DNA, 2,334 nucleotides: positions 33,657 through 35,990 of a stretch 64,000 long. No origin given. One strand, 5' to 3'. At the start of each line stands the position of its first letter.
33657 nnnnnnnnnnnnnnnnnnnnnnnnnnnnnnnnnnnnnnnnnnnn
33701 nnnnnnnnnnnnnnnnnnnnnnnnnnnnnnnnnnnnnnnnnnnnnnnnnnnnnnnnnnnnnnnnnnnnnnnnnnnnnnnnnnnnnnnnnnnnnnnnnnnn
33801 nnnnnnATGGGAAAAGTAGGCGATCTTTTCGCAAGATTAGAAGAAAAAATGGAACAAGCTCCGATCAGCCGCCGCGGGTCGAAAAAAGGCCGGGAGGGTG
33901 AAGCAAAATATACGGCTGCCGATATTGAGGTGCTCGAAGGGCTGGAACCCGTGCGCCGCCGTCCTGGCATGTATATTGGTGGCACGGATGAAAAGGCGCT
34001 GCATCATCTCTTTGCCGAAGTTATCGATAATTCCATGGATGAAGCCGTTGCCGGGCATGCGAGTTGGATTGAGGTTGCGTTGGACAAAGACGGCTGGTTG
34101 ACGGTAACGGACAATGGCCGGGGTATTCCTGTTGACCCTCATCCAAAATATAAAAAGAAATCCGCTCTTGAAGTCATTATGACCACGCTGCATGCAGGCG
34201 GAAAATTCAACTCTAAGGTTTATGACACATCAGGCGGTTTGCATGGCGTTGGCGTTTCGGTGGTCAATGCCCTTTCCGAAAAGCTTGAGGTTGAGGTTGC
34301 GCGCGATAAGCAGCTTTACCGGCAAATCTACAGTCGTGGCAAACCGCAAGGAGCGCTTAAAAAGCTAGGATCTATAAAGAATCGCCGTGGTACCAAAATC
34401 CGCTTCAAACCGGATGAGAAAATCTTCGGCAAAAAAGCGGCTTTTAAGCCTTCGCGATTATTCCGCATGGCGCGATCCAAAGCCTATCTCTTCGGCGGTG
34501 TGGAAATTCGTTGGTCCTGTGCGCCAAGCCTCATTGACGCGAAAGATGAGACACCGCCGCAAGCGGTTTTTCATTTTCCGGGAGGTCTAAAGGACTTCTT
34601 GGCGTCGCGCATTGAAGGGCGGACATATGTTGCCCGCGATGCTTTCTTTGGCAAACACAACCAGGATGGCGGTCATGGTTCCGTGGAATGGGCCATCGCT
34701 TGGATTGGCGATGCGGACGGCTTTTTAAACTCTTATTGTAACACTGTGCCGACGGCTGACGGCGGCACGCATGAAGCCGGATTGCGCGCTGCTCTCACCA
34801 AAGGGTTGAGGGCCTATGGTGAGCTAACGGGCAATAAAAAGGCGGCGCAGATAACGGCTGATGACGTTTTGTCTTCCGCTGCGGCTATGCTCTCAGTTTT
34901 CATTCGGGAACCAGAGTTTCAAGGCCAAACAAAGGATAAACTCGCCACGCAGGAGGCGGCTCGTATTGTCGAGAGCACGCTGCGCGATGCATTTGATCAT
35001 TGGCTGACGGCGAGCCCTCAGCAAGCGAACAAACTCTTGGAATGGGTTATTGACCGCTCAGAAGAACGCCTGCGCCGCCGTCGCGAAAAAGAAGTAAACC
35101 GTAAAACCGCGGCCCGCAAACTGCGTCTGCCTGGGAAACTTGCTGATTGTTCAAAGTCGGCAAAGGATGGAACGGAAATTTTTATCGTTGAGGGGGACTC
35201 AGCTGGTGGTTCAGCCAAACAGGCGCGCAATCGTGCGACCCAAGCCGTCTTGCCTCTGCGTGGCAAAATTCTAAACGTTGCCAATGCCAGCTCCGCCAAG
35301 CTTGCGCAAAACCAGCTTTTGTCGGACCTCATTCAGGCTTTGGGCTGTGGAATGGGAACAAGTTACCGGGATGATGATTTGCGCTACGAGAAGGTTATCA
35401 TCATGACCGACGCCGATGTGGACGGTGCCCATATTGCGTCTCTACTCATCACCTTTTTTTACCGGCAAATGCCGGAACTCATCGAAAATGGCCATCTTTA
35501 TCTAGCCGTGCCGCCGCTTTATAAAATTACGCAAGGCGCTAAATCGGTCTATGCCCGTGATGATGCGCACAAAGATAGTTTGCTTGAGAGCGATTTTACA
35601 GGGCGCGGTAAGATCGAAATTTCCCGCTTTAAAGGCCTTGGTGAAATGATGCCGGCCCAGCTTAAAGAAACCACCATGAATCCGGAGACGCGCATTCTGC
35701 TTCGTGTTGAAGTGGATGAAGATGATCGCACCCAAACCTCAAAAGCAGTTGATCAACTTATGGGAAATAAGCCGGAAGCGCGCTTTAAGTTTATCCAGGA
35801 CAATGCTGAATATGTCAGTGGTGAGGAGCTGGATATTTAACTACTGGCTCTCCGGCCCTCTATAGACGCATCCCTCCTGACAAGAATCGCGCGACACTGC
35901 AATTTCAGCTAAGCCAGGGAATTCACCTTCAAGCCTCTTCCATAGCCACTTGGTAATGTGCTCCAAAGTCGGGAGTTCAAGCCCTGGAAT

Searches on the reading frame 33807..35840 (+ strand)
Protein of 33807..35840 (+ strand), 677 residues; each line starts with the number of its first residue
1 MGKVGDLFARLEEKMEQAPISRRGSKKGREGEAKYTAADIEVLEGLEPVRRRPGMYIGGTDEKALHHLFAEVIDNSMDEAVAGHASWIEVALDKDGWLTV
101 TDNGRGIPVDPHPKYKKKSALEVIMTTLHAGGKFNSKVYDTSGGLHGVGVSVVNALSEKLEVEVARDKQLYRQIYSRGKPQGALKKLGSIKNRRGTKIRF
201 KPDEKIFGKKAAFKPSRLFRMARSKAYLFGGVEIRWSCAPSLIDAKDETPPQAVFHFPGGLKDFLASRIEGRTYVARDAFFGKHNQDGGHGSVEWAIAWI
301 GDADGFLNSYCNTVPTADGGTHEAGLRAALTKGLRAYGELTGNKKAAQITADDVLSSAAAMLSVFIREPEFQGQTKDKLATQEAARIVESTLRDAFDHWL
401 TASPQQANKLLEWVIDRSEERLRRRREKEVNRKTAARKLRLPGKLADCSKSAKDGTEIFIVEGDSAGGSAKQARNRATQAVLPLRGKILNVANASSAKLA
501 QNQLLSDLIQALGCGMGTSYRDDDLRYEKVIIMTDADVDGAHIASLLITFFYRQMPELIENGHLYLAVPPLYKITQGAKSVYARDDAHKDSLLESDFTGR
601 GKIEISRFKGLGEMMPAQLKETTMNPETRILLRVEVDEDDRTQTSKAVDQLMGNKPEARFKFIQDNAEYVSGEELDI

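Call 82: search_protein_families(library=pfam, proteins=[window:33807-35840:+], max_evalue=0.00001)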
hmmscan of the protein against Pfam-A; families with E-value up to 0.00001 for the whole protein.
window:33807-35840:+ (677 aa): 4 families
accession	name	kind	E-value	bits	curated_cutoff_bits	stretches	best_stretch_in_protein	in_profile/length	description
PF00204.31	DNA_gyraseB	-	5.3e-45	153.4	27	1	260-429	1-172/173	DNA gyrase B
PF00986.26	DNA_gyraseB_C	-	1.8e-25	89.3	29.8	1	601-664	2-63/63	DNA gyrase B subunit, carboxyl terminus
PF01751.28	Toprim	-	4.3e-18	65.7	23.1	1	457-566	1-93/96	Toprim domain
PF02518.31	HATPase_c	-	3.6e-17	63.3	26.4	1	60-204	1-109/111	Histidine kinase-, DNA gyrase B-, and HSP90-like ATPase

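Call 83: find_homologous_proteins(query=window:33807-35840:+, max_evalue=1e-100)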
Query window:33807-35840:+ (677 aa): 8000 proteins with E <= 1e-100 among 8000 candidates; the best 120 are listed.
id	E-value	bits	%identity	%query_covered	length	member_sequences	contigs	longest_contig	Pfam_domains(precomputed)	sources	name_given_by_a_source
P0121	0.0e+0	1524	100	100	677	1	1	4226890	PF00986.27,PF02518.32,PF01751.29,PF00204.32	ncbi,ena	-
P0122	0.0e+0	1282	83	100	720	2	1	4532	PF00986.27,PF02518.32,PF01751.29,PF00204.32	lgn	-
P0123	0.0e+0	1243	81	100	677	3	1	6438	PF00986.27,PF02518.32,PF01751.29,PF00204.32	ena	-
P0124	0.0e+0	1236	80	99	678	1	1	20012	PF00986.27,PF02518.32,PF01751.29,PF00204.32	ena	-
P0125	0.0e+0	1227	80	99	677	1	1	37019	PF00986.27,PF02518.32,PF01751.29,PF00204.32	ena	-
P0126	0.0e+0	1223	80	100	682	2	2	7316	PF00986.27,PF02518.32,PF01751.29,PF00204.32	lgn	-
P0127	0.0e+0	1221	79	100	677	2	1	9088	PF00986.27,PF02518.32,PF01751.29,PF00204.32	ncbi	-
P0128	0.0e+0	1221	79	99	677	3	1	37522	PF00986.27,PF02518.32,PF01751.29,PF00204.32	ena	-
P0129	0.0e+0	1218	79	100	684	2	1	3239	PF00986.27,PF02518.32,PF01751.29,PF00204.32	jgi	jgi:topoisomerase-4 subunit B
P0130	0.0e+0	1218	79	100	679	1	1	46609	PF00986.27,PF02518.32,PF01751.29,PF00204.32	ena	-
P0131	0.0e+0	1217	81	96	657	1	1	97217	PF00986.27,PF02518.32,PF01751.29,PF00204.32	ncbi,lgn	ncbi:MAG: DNA topoisomerase IV subunit B [Pseudomonadota bacterium]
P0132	0.0e+0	1214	78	100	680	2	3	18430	PF00986.27,PF02518.32,PF01751.29,PF00204.32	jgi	jgi:topoisomerase-4 subunit B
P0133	0.0e+0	1213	78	100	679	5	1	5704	PF00986.27,PF02518.32,PF01751.29,PF00204.32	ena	-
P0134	0.0e+0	1210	79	99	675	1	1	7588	PF00986.27,PF02518.32,PF01751.29,PF00204.32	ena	-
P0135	0.0e+0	1209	79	100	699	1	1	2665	PF00986.27,PF02518.32,PF01751.29,PF00204.32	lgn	-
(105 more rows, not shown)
